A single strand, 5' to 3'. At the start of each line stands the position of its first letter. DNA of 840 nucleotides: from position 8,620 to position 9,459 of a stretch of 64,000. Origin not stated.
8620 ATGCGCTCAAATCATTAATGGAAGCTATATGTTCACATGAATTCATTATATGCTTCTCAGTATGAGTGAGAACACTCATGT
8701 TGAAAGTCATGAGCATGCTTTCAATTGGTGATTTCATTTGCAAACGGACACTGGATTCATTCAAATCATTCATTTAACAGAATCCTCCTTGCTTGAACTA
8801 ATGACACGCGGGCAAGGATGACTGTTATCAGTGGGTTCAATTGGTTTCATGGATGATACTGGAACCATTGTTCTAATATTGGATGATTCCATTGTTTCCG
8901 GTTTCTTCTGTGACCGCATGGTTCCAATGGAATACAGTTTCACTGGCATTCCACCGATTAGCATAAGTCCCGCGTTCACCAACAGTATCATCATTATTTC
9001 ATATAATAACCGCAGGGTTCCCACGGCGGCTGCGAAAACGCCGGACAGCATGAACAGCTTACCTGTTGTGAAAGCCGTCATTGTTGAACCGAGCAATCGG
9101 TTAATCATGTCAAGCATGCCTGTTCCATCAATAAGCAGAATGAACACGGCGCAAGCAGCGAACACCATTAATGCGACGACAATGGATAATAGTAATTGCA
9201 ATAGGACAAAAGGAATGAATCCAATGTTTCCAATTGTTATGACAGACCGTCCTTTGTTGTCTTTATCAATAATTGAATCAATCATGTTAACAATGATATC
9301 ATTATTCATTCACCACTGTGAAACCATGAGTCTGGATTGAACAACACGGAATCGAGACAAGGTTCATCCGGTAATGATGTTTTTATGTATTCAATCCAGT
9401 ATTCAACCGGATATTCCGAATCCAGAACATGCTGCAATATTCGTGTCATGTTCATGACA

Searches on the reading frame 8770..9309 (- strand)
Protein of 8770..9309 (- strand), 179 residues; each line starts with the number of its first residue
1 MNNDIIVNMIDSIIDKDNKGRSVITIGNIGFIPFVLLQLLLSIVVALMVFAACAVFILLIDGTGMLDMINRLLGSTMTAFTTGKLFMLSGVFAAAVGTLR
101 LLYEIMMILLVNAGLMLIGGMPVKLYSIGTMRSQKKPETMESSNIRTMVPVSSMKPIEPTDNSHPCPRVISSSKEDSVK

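Call 68: search_protein_families(library=pfam, proteins=[window:8770-9309:-], max_evalue=1)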
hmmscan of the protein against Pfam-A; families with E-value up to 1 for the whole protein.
window:8770-9309:- (179 aa): 2 families
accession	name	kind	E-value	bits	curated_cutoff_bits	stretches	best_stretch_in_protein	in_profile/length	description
PF12089.13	DUF3566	-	0.0058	17.4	22.2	1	24-125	6-116/118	Transmembrane domain of unknown function (DUF3566)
PF14770.11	TMEM18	-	0.094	13.1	26.9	1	30-111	15-96/118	Transmembrane protein 18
